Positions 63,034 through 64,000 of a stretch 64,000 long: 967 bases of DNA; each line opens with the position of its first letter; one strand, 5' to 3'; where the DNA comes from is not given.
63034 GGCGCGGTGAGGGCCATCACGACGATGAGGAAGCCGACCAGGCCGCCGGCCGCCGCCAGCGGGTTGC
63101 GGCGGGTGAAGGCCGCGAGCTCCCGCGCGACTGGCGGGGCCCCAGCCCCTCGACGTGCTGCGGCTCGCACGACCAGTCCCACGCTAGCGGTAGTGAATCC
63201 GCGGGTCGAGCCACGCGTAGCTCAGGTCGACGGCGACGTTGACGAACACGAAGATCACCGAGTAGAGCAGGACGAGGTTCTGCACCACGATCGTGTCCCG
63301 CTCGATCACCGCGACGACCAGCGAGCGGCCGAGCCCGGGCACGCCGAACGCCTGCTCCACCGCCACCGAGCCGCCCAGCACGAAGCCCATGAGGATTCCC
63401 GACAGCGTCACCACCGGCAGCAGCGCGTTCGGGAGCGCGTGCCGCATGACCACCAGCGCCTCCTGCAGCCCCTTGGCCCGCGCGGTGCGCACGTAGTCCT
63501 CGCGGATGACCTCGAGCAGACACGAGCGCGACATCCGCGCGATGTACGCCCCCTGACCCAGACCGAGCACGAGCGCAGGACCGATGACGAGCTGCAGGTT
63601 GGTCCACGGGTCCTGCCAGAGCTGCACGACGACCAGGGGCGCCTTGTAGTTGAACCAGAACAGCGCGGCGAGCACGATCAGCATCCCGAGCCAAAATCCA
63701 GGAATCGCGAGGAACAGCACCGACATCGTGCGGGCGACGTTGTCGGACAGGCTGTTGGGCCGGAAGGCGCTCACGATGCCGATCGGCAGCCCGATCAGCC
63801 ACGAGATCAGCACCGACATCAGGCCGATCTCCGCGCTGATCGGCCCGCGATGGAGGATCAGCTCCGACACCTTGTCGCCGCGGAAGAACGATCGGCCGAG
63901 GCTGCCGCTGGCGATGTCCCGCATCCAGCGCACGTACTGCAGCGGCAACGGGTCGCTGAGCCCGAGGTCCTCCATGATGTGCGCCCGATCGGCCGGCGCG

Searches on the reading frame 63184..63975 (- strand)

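Call 32: search_protein_families(library=pfam, proteins=[window:63184-63975:-], max_evalue=0.01)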
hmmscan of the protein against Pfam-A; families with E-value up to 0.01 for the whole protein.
window:63184-63975:- (263 aa): 2 families
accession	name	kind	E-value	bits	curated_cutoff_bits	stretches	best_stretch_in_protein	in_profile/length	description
PF00528.27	BPD_transp_1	-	4.4e-35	121.5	26.4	1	62-261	1-183/184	Binding-protein-dependent transport system inner membrane component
PF19300.4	BPD_transp_1_N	-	0.0079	16.8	23.8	0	2-25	53-76/114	Binding-prot-dependent transport system membrane comp, N-term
